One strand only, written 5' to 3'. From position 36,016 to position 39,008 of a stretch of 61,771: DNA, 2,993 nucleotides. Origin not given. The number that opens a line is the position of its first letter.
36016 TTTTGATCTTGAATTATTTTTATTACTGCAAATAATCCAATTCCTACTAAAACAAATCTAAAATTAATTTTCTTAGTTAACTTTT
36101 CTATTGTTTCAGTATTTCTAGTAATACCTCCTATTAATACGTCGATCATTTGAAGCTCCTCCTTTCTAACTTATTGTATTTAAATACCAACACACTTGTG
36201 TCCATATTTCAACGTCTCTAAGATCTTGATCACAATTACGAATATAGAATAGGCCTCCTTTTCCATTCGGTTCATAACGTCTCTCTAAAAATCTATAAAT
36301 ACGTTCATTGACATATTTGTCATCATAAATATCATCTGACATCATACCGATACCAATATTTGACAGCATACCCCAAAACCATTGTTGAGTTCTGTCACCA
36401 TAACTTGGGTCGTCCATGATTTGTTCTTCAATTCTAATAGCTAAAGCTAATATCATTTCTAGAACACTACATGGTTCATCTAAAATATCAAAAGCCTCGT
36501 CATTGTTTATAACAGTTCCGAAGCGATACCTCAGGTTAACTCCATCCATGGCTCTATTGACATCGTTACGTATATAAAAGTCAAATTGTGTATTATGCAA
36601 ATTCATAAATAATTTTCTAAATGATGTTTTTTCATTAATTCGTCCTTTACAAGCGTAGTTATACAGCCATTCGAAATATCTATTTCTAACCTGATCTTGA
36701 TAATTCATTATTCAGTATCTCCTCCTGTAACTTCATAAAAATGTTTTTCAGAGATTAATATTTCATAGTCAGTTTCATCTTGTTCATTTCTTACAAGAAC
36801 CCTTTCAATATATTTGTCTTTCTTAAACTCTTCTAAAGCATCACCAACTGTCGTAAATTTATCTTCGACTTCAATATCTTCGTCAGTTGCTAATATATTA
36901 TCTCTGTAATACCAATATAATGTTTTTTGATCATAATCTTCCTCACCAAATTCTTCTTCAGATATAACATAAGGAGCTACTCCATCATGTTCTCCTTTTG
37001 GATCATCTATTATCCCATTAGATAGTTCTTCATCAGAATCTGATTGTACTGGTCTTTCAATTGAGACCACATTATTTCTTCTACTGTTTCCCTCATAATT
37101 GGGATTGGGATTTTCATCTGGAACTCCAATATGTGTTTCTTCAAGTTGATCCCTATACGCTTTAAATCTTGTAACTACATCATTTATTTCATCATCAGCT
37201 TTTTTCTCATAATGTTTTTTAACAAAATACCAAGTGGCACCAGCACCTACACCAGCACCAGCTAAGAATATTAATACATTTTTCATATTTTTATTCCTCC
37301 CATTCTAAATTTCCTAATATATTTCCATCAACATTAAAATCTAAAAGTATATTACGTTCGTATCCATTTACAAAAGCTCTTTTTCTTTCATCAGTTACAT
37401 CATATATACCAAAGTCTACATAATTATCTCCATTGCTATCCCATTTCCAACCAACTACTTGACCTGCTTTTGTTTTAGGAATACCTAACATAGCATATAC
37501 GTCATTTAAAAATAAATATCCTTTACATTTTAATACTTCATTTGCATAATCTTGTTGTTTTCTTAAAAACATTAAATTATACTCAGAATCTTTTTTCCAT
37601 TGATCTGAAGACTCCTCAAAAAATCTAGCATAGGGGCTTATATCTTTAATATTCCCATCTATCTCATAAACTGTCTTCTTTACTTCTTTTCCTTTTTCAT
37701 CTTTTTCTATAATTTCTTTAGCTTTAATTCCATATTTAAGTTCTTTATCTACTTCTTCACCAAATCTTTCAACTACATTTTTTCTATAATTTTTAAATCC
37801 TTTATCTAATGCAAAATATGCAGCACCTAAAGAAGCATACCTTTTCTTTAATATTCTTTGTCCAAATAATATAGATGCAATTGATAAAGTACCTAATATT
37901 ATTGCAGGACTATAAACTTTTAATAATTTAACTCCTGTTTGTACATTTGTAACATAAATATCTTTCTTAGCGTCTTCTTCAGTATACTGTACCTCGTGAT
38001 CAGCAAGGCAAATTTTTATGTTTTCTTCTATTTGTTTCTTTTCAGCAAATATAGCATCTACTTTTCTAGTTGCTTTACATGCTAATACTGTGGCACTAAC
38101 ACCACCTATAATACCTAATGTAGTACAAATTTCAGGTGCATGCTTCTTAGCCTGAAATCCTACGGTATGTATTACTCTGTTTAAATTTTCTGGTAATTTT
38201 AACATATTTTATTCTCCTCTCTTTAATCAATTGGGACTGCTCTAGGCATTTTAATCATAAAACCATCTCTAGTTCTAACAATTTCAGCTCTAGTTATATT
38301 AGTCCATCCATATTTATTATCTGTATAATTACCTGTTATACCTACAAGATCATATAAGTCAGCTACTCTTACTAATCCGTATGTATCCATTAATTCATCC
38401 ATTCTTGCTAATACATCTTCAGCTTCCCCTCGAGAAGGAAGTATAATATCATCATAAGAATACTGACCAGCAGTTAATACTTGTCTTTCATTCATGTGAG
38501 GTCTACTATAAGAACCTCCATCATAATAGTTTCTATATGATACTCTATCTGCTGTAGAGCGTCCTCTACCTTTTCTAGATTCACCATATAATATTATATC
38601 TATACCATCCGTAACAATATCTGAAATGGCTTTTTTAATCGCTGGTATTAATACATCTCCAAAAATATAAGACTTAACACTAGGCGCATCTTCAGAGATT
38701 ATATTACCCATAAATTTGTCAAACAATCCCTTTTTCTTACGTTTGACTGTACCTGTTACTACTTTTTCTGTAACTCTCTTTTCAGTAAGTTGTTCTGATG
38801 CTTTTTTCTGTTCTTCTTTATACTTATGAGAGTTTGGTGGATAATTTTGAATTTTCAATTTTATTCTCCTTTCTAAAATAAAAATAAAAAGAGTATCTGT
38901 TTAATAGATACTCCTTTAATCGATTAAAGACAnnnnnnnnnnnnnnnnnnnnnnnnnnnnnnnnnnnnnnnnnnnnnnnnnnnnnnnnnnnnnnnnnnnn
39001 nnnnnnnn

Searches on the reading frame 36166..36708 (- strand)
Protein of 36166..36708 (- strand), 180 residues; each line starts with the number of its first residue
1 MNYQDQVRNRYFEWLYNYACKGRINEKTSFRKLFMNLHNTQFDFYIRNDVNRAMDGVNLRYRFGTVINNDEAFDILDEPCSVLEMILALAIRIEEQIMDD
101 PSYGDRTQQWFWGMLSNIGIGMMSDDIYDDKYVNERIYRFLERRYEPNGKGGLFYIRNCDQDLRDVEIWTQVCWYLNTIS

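Call 50: search_protein_families(library=phrogs, proteins=[window:36166-36708:-], max_evalue=0.001)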
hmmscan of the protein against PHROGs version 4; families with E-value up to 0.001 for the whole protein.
window:36166-36708:- (180 aa): 1 family
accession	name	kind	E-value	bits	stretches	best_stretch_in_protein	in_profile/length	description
phrog_4678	-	unknown function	2.4e-54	184.9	1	4-178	3-176/181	-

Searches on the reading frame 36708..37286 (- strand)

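Call 70: search_protein_families(library=phrogs, proteins=[window:36708-37286:-], max_evalue=0.001)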
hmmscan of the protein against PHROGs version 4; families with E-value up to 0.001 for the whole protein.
window:36708-37286:- (192 aa): 1 family
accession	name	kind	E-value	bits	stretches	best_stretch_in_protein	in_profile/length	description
phrog_4695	-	unknown function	8e-25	89.2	2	84-190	126-227/233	-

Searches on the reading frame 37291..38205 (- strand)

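Call 50: search_protein_families(library=phrogs, proteins=[window:37291-38205:-], max_evalue=0.001)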
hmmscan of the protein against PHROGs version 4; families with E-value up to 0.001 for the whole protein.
window:37291-38205:- (304 aa): 2 families
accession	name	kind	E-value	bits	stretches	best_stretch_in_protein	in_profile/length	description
phrog_2152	-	unknown function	3.9e-83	279.9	1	6-298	3-268/273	-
phrog_19999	-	unknown function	4e-14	53.8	1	190-293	6-111/152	-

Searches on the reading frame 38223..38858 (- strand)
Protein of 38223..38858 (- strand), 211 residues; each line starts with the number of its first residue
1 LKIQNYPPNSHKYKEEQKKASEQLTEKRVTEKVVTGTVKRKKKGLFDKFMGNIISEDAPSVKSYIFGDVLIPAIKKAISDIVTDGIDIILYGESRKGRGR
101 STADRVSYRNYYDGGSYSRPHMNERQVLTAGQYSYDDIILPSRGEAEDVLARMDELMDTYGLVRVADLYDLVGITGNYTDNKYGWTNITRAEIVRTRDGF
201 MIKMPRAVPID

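Call 51: search_protein_families(library=phrogs, proteins=[window:38223-38858:-], max_evalue=0.001)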
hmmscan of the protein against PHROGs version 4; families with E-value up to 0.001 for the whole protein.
window:38223-38858:- (211 aa): 1 family
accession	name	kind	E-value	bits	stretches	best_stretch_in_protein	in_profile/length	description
phrog_4079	-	unknown function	7.1e-67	227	1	4-211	2-214/214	-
